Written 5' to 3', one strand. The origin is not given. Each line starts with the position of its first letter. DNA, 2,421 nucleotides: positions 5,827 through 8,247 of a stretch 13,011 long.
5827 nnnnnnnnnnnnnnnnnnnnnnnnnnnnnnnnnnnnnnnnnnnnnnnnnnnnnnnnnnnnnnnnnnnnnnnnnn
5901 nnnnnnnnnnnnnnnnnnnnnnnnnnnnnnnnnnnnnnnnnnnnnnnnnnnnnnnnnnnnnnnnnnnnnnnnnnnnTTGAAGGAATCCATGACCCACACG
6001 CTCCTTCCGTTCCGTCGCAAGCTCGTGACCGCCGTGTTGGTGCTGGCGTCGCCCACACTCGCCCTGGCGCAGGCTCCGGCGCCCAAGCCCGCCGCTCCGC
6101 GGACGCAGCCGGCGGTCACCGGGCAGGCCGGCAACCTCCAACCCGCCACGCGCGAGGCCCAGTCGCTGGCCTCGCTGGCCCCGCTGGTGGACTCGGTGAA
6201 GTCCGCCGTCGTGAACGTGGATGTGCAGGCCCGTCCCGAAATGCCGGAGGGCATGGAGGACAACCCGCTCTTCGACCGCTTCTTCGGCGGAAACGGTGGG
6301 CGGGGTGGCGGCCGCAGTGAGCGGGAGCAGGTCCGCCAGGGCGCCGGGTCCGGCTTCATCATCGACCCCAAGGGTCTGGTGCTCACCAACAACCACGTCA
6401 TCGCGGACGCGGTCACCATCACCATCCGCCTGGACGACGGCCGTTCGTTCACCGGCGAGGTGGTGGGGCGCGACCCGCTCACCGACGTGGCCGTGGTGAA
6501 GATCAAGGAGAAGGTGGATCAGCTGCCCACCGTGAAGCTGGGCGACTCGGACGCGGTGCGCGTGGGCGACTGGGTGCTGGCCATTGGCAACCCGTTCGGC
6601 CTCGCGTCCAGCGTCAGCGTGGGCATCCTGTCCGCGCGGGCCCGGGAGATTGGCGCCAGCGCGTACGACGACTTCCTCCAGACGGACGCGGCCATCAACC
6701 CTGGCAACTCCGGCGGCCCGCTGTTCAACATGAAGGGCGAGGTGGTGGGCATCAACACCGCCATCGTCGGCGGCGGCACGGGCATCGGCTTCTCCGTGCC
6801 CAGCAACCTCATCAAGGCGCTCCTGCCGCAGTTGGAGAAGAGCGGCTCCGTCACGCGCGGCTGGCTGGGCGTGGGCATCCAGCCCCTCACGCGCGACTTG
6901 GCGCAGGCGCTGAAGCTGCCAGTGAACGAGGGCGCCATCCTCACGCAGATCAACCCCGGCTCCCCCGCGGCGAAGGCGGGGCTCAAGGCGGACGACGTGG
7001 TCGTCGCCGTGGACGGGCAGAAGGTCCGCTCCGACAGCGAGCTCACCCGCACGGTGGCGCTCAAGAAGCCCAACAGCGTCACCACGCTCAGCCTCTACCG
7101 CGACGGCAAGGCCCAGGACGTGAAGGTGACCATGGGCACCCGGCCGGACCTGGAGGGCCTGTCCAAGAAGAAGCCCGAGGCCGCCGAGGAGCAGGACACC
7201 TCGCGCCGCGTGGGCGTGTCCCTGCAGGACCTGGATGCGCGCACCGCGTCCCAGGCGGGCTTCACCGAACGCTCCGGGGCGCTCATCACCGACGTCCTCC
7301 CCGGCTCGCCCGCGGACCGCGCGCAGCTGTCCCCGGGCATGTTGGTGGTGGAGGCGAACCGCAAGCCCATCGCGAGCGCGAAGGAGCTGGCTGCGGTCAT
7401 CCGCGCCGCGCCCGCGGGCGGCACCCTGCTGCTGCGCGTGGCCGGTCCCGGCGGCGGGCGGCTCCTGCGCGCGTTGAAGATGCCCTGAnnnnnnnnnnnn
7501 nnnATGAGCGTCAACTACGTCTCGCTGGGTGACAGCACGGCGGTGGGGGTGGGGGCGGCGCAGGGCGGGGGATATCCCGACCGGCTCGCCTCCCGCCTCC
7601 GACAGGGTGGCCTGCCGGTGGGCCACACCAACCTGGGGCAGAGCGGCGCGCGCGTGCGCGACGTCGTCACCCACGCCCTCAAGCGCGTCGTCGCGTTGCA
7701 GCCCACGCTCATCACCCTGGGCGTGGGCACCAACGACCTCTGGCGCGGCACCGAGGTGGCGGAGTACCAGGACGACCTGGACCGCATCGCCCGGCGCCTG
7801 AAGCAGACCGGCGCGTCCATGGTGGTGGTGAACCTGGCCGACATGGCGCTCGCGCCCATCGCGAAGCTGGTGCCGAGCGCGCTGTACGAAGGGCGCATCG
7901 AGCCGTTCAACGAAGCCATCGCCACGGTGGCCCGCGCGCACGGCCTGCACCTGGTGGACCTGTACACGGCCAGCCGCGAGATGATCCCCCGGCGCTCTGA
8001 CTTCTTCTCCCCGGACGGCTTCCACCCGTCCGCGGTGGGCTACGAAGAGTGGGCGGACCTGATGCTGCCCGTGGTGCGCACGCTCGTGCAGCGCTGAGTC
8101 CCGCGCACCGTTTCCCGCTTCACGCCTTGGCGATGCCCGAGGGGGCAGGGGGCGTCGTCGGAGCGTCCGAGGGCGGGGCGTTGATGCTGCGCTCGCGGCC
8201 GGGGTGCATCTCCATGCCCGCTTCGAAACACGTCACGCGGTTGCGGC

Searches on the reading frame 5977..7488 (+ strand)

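Call 19: search_protein_families(library=ncbifam, proteins=[window:5977-7488:+], max_evalue=0.00001)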
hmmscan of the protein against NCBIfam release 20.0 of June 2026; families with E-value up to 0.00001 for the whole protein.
window:5977-7488:+ (503 aa): 18 families
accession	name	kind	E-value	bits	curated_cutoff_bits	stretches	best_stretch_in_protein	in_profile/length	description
TIGR02037.1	degP_htrA_DO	subfamily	1.8e-137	458.8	416.2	2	66-399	2-340/434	Do family serine endopeptidase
NF041521.1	HhoA_HhoB_HtrA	equivalog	1e-102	343.9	450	1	69-387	5-332/335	HhoA/HhoB/HtrA family serine endopeptidase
NF007526.1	PRK10139.1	equivalog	3.6e-89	299.5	756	1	56-387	30-360/456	serine endoprotease DegQ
NF008189.1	PRK10942.1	equivalog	6.1e-88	295.4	720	1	51-388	26-383/477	serine endoprotease DegP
TIGR02038.1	protease_degS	equivalog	2.4e-80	270.3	422.95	1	120-388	76-348/351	outer membrane-stress sensor serine endopeptidase DegS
NF047968.1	SerProtHtrA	equivalog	6.7e-74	249.4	470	1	118-385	83-356/357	serine protease HtrA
NF008147.1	PRK10898.1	equivalog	1e-69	235.4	408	1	117-387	73-348/352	outer membrane-stress sensor serine endopeptidase DegS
NF040960.1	MamE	equivalog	3.5e-62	210.9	800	3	116-281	116-288/659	magnetosome formation protease MamE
NF050055.1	SerProtHtrAMycob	equivalog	1.5e-57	195.7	800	1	121-385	226-497/502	serine protease HtrA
NF053637.1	SerProtHtrAspr2045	equivalog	2.9e-51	174.6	650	1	115-386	97-386/394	serine protease HtrA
NF040961.1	MamO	equivalog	5.6e-20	71.2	800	1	122-283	98-264/648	magnetosome protein MamO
NF033740.0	MarP_fam_protase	equivalog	5e-19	68.6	250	1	120-279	209-370/390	MarP family serine protease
NF041199.1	trx7_PDZ_seleno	equivalog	1e-12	47.7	300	1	312-430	197-313/390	Trx7/PDZ domain-containing (seleno)protein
NF040965.1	MamP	equivalog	1.8e-09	37.7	300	1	296-384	113-200/290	magnetosome magnetite formation protein MamP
NF008046.0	PRK10779.1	equivalog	3.9e-08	32.8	477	1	320-390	224-293/450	sigma E protease regulator RseP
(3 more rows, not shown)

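Call 20: search_protein_families(library=pfam, proteins=[window:5977-7488:+], max_evalue=0.00001)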
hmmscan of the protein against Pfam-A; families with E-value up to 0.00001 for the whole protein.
window:5977-7488:+ (503 aa): 6 families
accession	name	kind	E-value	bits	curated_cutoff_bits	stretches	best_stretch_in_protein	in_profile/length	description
PF13365.12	Trypsin_2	-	2.8e-37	129.1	27.6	1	124-259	1-144/144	Trypsin-like peptidase domain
PF13180.12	PDZ_2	-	9.6e-24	83.9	27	1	297-385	3-79/80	PDZ domain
PF00089.32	Trypsin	-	2e-22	80.5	20.6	1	123-277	26-214/220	Trypsin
PF00595.29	PDZ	-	1.3e-20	74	23.2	2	291-372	7-79/81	PDZ domain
PF17820.7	PDZ_6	-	1.7e-20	72.9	27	2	323-373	3-52/54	PDZ domain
PF10459.15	Peptidase_S46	-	5.7e-06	25.7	22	0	236-260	626-650/698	Peptidase S46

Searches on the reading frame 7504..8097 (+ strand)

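Call 19: search_protein_families(library=ncbifam, proteins=[window:7504-8097:+], max_evalue=0.00001)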
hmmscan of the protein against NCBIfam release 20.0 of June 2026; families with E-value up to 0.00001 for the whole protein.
window:7504-8097:+ (197 aa): 1 family
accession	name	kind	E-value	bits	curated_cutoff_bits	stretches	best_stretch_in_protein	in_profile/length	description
NF042968.1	AcxylEst_AxeA1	equivalog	4.7e-06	25.2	700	1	14-186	288-458/459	acetylxylan esterase AxeA1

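Call 20: search_protein_families(library=pfam, proteins=[window:7504-8097:+], max_evalue=0.00001)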
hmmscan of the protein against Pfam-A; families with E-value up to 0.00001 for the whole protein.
window:7504-8097:+ (197 aa): 4 families
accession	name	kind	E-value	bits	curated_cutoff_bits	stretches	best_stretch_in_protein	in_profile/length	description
PF13472.12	Lipase_GDSL_2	-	7.2e-32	111.8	32.9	1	8-181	2-177/178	GDSL-like Lipase/Acylhydrolase family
PF00657.28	Lipase_GDSL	-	1.9e-19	71.1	23.6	1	5-186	1-207/208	GDSL-like Lipase/Acylhydrolase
PF25182.1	NonGDSL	-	4.2e-10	39.8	80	1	17-158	43-177/220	Non-GDSL lipase-like family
PF17182.10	OSK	-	1.3e-07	31.5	27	1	41-155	47-153/202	OSK domain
